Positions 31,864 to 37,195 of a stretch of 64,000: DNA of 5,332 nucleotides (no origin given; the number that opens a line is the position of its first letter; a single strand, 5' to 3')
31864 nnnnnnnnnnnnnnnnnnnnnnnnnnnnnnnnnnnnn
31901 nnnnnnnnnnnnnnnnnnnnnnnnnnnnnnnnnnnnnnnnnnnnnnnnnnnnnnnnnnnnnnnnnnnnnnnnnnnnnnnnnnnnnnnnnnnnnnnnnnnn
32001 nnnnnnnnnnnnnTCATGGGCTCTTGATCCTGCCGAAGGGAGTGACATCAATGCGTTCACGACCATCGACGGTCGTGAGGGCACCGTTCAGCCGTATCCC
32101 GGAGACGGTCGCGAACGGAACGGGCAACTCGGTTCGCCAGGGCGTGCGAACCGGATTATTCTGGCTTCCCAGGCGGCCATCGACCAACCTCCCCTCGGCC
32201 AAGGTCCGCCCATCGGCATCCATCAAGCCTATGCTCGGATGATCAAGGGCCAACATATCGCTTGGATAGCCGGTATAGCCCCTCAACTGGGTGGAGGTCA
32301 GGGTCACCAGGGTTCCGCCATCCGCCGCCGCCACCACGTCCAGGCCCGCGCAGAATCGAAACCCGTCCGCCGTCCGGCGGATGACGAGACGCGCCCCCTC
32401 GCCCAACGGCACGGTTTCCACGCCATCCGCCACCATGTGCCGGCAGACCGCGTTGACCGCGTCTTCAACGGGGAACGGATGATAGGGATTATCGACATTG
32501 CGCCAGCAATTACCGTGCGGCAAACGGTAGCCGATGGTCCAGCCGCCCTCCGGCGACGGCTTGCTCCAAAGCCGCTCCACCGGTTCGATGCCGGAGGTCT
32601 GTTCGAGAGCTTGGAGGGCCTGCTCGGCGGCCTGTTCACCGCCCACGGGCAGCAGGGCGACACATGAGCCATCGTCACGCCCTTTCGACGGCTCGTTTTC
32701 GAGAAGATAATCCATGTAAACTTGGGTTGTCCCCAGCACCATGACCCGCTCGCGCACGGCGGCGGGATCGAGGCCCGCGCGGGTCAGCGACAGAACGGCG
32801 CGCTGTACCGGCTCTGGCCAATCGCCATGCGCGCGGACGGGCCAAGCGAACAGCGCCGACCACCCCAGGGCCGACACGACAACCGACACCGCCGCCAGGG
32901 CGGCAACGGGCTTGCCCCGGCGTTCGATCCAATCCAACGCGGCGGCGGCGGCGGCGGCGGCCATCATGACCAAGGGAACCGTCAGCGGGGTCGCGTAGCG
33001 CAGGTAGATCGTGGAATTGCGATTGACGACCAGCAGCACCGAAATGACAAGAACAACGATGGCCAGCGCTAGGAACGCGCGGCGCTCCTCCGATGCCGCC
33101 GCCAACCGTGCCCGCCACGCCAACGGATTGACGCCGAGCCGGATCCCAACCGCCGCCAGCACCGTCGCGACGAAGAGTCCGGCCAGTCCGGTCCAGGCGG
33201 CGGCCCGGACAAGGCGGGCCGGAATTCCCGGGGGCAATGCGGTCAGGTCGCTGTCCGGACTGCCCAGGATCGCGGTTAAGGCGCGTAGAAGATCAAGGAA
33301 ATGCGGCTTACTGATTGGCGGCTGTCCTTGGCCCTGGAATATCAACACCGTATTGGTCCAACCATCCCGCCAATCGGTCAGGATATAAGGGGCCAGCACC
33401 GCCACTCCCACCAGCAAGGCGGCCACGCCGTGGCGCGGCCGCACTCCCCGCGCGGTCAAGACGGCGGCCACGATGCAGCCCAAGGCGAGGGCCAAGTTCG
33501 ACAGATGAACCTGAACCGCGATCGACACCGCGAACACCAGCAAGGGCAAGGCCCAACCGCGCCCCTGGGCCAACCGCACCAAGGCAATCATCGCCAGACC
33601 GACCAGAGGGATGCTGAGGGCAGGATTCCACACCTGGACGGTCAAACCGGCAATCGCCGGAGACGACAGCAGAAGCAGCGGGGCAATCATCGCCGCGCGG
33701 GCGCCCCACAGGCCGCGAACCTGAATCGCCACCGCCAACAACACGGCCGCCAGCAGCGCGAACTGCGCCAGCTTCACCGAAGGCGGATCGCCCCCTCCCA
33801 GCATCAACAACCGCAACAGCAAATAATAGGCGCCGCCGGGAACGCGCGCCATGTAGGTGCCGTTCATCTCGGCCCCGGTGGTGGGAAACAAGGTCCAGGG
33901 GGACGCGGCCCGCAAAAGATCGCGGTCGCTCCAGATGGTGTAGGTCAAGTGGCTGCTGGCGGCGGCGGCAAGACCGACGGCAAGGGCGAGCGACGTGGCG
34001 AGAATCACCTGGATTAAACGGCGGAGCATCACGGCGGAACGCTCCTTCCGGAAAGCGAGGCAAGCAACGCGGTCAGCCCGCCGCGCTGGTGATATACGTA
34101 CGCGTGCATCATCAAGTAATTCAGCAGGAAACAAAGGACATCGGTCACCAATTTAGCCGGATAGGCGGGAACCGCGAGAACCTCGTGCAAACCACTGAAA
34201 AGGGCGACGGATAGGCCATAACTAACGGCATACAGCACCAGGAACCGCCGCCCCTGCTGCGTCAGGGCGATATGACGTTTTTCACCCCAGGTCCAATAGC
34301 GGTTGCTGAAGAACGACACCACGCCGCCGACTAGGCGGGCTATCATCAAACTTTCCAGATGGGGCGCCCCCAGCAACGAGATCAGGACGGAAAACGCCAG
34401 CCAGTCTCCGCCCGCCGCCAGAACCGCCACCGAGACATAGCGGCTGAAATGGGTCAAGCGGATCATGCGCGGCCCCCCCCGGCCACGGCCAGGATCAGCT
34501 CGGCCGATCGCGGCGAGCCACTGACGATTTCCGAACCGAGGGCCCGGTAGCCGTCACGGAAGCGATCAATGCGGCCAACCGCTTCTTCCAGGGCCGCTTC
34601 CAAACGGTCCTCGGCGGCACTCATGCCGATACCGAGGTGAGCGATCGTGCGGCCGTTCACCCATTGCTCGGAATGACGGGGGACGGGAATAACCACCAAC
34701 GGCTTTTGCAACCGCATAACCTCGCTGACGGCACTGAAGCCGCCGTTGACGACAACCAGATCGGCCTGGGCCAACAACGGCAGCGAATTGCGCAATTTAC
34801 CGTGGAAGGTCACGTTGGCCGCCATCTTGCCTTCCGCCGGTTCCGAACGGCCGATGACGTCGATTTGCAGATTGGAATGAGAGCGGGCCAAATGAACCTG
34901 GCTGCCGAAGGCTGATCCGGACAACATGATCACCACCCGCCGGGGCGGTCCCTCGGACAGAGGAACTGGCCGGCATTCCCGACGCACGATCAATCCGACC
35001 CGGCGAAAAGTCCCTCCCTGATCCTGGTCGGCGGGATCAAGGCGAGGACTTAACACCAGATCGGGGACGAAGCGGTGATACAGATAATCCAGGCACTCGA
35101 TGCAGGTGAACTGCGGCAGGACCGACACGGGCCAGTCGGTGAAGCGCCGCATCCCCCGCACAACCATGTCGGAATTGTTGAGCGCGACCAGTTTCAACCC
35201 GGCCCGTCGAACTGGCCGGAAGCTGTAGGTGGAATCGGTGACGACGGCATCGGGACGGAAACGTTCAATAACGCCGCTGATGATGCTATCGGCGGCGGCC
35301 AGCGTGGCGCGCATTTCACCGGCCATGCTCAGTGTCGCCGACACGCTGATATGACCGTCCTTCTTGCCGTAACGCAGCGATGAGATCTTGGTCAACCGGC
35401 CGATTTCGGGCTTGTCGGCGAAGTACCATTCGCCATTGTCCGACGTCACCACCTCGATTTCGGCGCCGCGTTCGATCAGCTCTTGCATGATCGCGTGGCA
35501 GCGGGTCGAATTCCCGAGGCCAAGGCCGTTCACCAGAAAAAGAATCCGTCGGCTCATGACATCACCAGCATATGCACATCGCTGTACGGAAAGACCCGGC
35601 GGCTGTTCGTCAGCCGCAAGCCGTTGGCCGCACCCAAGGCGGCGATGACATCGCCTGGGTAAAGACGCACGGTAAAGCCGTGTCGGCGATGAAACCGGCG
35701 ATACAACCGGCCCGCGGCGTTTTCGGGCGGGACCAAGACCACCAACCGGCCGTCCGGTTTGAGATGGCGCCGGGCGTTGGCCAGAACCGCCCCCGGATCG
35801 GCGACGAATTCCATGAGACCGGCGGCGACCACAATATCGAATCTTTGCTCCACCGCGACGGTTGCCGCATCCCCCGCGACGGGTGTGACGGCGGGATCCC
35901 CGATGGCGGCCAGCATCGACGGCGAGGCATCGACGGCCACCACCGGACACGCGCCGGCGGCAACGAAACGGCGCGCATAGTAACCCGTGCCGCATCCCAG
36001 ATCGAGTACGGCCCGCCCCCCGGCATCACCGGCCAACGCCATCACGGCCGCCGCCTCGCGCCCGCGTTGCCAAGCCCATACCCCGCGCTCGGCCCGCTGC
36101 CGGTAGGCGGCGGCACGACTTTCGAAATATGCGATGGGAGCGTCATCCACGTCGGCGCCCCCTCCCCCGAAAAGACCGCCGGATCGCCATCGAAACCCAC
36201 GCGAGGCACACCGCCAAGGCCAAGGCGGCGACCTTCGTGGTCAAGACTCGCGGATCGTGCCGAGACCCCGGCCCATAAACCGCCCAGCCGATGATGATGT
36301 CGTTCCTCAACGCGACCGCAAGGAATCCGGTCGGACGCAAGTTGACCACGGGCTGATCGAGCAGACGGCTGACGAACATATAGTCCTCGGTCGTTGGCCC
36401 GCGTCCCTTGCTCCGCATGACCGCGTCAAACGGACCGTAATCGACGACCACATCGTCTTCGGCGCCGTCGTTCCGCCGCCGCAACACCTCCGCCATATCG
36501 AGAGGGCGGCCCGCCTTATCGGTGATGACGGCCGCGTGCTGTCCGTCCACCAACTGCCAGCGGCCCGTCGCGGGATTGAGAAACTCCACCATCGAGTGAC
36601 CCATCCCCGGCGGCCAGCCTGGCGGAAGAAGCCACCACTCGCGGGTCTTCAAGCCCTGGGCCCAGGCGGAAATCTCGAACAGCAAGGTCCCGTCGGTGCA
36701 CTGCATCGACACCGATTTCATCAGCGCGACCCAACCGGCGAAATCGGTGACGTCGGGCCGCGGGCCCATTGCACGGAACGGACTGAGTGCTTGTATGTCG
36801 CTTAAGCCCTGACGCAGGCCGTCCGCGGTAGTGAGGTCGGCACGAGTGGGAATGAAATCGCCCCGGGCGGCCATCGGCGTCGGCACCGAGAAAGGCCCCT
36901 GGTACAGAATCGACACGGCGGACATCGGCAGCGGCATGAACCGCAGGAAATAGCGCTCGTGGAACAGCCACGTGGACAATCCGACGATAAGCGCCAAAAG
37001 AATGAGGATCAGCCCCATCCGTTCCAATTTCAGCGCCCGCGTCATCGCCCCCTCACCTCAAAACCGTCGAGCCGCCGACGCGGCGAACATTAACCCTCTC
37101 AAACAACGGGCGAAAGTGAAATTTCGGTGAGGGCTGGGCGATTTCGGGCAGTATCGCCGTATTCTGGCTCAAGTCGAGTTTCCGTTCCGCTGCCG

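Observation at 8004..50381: Exceptional density of GT-C-like membrane proteins and gtr-like modules: seven candidate periplasmic glycosyltransferases in about 42 kb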

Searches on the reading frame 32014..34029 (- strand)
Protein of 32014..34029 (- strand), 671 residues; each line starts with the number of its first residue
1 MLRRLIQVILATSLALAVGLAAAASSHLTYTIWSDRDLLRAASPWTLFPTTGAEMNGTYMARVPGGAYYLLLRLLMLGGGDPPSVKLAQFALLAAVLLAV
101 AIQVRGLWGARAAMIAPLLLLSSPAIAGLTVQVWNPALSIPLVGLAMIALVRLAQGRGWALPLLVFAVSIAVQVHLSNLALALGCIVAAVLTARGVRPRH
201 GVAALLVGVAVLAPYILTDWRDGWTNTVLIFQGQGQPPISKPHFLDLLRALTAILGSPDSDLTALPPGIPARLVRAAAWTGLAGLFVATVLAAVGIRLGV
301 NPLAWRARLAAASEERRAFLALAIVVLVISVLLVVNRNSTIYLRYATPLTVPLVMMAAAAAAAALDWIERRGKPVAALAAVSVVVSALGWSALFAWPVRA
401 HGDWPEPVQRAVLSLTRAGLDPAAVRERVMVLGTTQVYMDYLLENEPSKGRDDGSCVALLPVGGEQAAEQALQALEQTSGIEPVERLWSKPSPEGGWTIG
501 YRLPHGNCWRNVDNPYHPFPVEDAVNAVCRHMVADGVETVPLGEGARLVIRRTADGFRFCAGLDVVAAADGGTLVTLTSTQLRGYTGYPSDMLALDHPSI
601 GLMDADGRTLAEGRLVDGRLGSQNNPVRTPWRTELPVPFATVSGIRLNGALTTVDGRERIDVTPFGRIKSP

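Call 5: search_protein_families(library=pfam, proteins=[window:32014-34029:-], max_evalue=0.01)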
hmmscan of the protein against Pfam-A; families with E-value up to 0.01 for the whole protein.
window:32014-34029:- (671 aa): 1 family
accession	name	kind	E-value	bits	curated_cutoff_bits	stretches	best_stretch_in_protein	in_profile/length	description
PF13231.12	PMT_2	-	0.0019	18.9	26.1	1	68-216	7-158/160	Dolichyl-phosphate-mannose-protein mannosyltransferase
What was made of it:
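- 32014..34029 (-): c5: probable PMT_2-type GT-C of 671 aa with a C-terminal soluble region of about 275 aa. First-loop motif 'WSDRDLL'. PMT_2 E 1.9e-3, 18.9 bits, covering profile positions 7-158 of 160 (call 5).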

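Call 6: search_protein_families(library=ncbifam, proteins=[window:32014-34029:-], max_evalue=0.01)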
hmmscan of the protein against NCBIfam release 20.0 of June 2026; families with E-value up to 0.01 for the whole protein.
window:32014-34029:- (671 aa): 0 families

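Call 14: search_protein_families(library=pfam, proteins=[window:32014-34029:-], max_evalue=10)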
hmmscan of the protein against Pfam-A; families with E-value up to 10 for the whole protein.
window:32014-34029:- (671 aa): 1 family
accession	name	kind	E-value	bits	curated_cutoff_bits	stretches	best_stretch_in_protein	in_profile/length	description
PF13231.12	PMT_2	-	0.0019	18.9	26.1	1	68-216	7-158/160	Dolichyl-phosphate-mannose-protein mannosyltransferase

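Call 55: search_dna_similar(query=window:32014-34029:-, collection=plasmids, mode=protein, max_rows=15, max_evalue=0.001)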
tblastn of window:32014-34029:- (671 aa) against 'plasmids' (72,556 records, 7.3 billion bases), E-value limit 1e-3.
No match.

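Call 57: find_related_loci(query=window:32014-34029:-, collection=metagenome_contigs, flank=6000)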
Query window:32014-34029:- (671 aa) in metagenome_contigs; peptide patterns used: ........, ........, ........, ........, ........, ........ (x = any residue, [..] = any of these).
49 stretches matched a pattern, but none encodes a relative of the query by tblastn (E <= 1e-3).
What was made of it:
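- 32014..34029 (-): No homologues could be retrieved (calls 55, 57).
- Tried and rejected: The metagenome scan for c5 found nothing (call 57).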

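Call 93: search_solved_structures(query=window:32014-34029:-, max_evalue=10)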
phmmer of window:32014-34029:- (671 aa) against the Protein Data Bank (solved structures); distinct sequences matched with E-value up to 10: 6.
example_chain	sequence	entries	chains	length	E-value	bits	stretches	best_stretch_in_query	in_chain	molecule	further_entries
6ajn_A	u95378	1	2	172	0.99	10.7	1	132-175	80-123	N-acetyltransferase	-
6gtq_A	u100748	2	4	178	1.1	10.6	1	132-174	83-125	N-acetyltransferase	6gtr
6ajm_A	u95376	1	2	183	1.1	10.5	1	132-175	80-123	N-acetyltransferase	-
6gts_A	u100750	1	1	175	1.3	10.3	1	132-174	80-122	Acetyltransferase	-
6gtp_A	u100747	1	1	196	1.3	10.3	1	132-174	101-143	N-acetyltransferase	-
7chd_A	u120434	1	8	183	2.1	9.6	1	132-174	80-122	N-acetyltransferase domain-containing protein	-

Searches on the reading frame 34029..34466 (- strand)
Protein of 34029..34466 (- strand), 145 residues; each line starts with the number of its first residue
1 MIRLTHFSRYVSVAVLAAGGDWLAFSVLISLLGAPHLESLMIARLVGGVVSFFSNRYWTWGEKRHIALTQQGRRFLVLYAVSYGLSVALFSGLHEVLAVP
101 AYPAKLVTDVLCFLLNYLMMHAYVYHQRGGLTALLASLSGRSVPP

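Call 8: search_protein_families(library=pfam, proteins=[window:34029-34466:-], max_evalue=0.01)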
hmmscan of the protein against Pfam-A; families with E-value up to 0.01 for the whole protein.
window:34029-34466:- (145 aa): 1 family
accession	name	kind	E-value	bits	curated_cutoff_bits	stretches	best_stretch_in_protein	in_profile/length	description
PF04138.20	GtrA_DPMS_TM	-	7.1e-17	62.1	26.1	1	9-124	1-116/117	GtrA/DPMS, transmembrane domain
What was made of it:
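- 34029..34466 (-): Free-standing GtrA-family protein: putative flippase for a lipid-linked sugar. GtrA_DPMS_TM E 7.1e-17 (call 8).
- Checked: Free GtrA at 34029-34466, E 7e-17 (call 8).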

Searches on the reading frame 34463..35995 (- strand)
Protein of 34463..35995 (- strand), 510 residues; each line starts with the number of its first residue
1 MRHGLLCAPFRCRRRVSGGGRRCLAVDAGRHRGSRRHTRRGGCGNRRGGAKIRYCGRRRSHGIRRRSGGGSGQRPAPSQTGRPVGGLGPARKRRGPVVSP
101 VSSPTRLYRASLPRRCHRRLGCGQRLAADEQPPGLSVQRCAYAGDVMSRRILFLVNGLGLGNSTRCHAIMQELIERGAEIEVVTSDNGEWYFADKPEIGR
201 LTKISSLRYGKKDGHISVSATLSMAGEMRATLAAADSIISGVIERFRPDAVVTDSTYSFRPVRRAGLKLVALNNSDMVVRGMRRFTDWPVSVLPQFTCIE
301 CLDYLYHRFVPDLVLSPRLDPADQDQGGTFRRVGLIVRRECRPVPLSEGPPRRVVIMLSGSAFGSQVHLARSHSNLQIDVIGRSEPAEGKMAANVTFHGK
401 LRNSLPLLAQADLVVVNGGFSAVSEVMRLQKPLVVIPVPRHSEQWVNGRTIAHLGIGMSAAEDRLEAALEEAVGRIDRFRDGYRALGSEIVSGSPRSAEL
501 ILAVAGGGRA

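Call 6: search_protein_families(library=ncbifam, proteins=[window:34463-35995:-], max_evalue=0.01)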
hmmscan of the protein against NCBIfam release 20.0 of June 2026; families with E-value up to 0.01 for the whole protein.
window:34463-35995:- (510 aa): 5 families
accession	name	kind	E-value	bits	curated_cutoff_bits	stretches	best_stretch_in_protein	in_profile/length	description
TIGR00661.1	MJ1255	subfamily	4.8e-21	75.3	195.9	2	380-470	216-305/321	MJ1255/VC2487 family glycosyltransferase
TIGR01426.2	MGT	subfamily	5.1e-07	29.1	260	1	404-475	286-356/393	macrolide family glycosyltransferase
TIGR01133.1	murG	equivalog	1e-05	24.7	250.25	1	403-470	248-317/353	undecaprenyldiphospho-muramoylpentapeptide beta-N-acetylglucosaminyltransferase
NF009102.0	PRK12446.1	equivalog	0.00051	19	339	1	405-443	246-285/352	undecaprenyldiphospho-muramoylpentapeptide beta-N-acetylglucosaminyltransferase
NF000362.1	self_GT_OleI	exception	0.0046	16.2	700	0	381-473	291-383/424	OleI family self-immunity macrolide glycosyltransferase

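Call 9: search_protein_families(library=pfam, proteins=[window:34463-35995:-], max_evalue=0.01)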
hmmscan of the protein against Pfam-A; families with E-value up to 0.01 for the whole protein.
window:34463-35995:- (510 aa): 3 families
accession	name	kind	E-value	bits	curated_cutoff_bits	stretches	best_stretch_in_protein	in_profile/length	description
PF13528.12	Glyco_trans_1_3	-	2e-19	70.4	25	2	150-280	2-129/322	Glycosyl transferase family 1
PF04101.22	Glyco_tran_28_C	-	7.7e-09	36.2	22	1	404-478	65-142/166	Glycosyltransferase family 28 C-terminal domain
PF13692.12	Glyco_trans_1_4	-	0.0018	19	27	1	371-450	30-120/142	Glycosyl transferases group 1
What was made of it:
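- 34463..35995 (-): GT-B enzyme of the MJ1255/VC2487 and GT28-C type, upstream of GtrA. The real start is probably near 35557. Glyco_trans_1_3 E 2e-19 and Glyco_tran_28_C E 8e-9 (call 9).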

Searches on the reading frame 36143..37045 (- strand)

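Call 9: search_protein_families(library=pfam, proteins=[window:36143-37045:-], max_evalue=0.01)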
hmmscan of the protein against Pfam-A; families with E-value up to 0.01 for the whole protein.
window:36143-37045:- (300 aa): 0 families

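Call 14: search_protein_families(library=pfam, proteins=[window:36143-37045:-], max_evalue=10)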
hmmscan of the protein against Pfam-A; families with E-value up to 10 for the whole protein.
window:36143-37045:- (300 aa): 1 family
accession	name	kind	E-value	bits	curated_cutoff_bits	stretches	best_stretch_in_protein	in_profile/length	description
PF16155.11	PnbB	-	0.027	14.8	26.9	1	252-276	120-144/153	4-hydroxylaminobenzoate lyase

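Call 75: search_protein_families(library=ncbifam, proteins=[window:36143-37045:-], max_evalue=0.001)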
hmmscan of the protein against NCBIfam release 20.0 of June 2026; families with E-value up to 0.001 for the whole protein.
window:36143-37045:- (300 aa): 0 families
